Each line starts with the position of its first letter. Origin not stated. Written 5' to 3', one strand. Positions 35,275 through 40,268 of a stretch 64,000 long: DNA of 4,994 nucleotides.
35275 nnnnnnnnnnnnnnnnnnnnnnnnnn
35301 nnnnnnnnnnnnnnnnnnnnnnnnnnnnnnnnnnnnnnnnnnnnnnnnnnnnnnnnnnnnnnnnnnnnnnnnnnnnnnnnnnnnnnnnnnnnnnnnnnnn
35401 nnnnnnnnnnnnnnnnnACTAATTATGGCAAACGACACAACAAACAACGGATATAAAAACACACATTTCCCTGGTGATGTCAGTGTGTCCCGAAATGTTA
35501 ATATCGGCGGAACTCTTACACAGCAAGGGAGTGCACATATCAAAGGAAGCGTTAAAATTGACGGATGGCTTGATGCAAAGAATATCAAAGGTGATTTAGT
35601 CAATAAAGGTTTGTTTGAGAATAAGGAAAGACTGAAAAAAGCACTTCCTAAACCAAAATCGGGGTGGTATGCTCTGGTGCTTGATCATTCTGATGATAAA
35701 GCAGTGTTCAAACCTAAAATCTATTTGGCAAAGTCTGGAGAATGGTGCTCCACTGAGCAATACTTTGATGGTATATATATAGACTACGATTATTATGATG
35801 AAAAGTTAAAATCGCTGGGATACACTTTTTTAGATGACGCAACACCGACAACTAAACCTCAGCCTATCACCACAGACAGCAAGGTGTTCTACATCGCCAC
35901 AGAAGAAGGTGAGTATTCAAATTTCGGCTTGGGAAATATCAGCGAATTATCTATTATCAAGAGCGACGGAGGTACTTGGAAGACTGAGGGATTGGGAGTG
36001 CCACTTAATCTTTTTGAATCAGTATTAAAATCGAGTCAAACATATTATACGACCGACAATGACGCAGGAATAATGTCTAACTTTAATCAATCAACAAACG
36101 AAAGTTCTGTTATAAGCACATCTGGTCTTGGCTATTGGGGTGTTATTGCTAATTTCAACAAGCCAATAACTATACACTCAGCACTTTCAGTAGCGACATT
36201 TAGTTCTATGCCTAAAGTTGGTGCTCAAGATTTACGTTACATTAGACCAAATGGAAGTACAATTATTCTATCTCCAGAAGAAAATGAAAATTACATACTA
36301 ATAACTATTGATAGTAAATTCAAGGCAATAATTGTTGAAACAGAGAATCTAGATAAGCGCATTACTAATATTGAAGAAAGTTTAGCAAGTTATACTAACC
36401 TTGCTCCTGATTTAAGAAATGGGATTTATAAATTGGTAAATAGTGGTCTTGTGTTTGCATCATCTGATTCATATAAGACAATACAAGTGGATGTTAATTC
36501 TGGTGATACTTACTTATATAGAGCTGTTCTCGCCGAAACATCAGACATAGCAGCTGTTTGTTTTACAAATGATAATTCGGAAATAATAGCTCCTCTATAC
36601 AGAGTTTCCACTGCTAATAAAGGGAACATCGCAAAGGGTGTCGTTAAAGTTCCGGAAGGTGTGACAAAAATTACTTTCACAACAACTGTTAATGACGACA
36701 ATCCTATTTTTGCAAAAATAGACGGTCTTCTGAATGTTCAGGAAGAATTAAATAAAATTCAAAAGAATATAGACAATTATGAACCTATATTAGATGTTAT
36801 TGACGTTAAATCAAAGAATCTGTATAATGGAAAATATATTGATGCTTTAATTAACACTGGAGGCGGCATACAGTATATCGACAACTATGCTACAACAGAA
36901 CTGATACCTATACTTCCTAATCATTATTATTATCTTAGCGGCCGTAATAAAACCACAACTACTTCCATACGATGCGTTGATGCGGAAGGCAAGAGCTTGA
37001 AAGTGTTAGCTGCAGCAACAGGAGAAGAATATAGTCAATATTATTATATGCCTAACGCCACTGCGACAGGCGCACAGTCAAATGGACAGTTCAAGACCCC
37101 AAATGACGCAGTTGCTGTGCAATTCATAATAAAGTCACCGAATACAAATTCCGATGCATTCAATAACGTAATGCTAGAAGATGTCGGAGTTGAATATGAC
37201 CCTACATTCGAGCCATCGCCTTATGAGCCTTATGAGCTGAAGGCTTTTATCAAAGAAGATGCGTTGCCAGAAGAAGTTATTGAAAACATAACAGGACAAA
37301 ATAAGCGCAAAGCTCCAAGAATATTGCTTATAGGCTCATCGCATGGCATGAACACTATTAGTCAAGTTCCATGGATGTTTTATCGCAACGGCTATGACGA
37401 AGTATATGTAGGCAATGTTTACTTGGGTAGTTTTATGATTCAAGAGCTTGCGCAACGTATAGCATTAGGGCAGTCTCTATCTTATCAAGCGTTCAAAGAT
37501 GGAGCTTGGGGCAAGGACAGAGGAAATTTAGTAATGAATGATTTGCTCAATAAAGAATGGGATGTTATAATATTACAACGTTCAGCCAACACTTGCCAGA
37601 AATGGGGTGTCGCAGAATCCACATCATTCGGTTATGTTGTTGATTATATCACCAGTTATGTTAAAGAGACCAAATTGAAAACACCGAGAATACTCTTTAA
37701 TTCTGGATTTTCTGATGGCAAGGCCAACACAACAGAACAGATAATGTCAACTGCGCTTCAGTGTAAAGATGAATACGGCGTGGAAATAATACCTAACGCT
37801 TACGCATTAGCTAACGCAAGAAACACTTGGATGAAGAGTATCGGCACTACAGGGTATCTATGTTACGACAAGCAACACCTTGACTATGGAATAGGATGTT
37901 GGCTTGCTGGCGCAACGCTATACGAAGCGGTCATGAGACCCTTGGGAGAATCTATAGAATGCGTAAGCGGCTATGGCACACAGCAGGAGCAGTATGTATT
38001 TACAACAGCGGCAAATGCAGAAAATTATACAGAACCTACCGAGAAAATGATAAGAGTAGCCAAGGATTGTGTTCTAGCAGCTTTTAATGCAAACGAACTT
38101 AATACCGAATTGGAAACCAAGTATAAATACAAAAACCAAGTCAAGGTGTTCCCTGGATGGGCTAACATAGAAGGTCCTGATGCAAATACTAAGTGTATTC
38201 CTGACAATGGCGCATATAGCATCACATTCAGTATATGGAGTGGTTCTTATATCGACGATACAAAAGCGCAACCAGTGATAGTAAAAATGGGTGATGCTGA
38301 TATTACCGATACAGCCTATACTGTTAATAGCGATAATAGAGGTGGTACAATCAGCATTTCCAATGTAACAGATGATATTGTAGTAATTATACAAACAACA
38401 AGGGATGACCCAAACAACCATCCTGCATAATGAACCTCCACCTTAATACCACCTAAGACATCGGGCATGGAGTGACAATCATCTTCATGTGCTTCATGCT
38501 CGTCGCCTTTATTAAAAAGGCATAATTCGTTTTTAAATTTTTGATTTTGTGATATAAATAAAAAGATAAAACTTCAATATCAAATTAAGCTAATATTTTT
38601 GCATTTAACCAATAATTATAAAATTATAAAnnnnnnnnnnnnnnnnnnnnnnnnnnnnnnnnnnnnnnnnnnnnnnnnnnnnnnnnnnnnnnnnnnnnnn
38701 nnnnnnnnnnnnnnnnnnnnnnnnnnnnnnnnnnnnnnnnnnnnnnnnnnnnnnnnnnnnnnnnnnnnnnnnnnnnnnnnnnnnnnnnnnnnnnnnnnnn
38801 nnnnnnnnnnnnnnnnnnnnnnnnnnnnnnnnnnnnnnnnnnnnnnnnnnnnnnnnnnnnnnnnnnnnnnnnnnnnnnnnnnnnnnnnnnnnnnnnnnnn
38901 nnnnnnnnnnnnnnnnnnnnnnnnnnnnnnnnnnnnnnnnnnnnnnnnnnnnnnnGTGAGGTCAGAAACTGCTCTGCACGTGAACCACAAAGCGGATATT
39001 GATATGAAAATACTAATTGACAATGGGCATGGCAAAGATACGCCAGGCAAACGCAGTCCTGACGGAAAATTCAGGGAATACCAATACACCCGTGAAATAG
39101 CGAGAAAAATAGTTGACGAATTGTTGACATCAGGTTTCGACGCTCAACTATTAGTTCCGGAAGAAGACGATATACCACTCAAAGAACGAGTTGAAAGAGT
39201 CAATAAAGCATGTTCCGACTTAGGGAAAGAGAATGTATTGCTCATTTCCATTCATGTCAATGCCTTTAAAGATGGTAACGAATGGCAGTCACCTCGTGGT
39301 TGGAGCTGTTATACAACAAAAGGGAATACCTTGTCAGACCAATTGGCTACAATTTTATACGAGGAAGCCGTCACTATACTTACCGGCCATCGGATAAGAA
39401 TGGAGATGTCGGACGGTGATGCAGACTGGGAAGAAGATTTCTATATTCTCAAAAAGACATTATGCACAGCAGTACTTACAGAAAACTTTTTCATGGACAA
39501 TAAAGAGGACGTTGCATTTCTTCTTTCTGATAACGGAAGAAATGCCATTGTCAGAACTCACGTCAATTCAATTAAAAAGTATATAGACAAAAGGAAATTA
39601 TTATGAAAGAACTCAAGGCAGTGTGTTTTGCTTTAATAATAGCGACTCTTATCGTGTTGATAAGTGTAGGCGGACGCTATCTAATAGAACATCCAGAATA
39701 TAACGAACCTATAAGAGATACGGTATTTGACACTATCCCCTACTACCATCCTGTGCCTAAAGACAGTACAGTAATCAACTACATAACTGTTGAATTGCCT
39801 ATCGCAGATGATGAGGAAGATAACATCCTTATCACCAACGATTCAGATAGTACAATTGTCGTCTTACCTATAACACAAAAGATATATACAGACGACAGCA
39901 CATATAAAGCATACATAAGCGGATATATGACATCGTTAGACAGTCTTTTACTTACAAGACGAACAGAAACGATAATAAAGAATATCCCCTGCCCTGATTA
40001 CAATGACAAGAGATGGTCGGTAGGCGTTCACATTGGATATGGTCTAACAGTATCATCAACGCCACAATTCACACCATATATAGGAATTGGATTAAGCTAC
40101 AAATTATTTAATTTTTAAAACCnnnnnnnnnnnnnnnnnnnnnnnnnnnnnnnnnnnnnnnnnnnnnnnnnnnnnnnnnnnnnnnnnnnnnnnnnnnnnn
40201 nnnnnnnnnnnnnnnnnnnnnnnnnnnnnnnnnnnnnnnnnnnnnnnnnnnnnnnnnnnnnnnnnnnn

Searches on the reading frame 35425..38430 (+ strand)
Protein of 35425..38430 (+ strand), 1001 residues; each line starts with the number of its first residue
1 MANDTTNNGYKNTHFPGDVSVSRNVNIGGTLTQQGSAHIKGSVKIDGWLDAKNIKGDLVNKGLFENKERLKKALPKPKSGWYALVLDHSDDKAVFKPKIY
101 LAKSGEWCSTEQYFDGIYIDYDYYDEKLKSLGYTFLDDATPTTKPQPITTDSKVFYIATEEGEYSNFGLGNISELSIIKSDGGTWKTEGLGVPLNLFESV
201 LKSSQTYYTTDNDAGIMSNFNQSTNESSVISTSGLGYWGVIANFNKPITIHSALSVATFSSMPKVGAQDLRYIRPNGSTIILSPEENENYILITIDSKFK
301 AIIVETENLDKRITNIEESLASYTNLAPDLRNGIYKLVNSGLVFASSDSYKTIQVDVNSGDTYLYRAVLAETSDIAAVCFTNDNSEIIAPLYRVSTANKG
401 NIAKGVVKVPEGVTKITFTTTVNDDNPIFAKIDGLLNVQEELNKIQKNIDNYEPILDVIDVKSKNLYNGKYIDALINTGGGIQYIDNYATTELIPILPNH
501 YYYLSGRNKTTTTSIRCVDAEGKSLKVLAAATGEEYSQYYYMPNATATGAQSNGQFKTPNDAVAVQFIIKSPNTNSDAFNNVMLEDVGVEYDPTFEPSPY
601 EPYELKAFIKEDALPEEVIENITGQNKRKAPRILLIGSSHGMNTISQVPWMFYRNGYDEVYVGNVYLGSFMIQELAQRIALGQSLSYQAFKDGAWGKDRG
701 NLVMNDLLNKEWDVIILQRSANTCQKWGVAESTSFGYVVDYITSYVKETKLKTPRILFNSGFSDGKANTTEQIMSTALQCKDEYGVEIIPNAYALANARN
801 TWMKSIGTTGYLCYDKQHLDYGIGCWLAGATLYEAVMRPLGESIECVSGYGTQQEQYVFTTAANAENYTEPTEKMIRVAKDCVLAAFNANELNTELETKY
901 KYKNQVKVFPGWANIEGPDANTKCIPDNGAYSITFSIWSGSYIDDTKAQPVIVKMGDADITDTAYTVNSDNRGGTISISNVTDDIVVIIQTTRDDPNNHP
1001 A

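Call 6: search_protein_families(library=phrogs, proteins=[window:35425-38430:+], max_evalue=0.001)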
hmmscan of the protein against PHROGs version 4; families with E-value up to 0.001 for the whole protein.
window:35425-38430:+ (1001 aa): 0 families

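Call 46: search_protein_families(library=pfam, proteins=[window:35425-38430:+], max_evalue=0.01)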
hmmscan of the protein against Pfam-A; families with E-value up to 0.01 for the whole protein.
window:35425-38430:+ (1001 aa): 1 family
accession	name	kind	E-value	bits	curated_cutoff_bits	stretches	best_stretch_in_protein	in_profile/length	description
PF16227.11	DUF4886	-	3.1e-13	49.8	26.7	1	632-838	1-214/242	Domain of unknown function (DUF4886)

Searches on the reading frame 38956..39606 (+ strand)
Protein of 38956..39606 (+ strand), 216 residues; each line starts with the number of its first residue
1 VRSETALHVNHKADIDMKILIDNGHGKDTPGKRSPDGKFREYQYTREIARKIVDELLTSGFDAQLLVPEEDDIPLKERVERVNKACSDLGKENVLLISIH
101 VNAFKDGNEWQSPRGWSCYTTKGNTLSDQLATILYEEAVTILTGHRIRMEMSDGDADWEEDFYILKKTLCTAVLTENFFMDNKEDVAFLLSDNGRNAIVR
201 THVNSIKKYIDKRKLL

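Call 24: search_protein_families(library=phrogs, proteins=[window:38956-39606:+], max_evalue=0.001)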
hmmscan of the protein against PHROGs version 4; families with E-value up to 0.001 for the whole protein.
window:38956-39606:+ (216 aa): 2 families
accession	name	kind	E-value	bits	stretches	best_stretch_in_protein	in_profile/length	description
phrog_435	-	lysis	1.9e-40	140.4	1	17-211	113-286/556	endolysin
phrog_2742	-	lysis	7.9e-15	56.1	1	18-212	3-183/318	endolysin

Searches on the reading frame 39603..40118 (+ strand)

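Call 24: search_protein_families(library=phrogs, proteins=[window:39603-40118:+], max_evalue=0.001)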
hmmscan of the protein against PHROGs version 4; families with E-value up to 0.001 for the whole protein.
window:39603-40118:+ (171 aa): 1 family
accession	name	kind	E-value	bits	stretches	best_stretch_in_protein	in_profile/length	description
phrog_26448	-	unknown function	4.3e-30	105.6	1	3-170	3-186/187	-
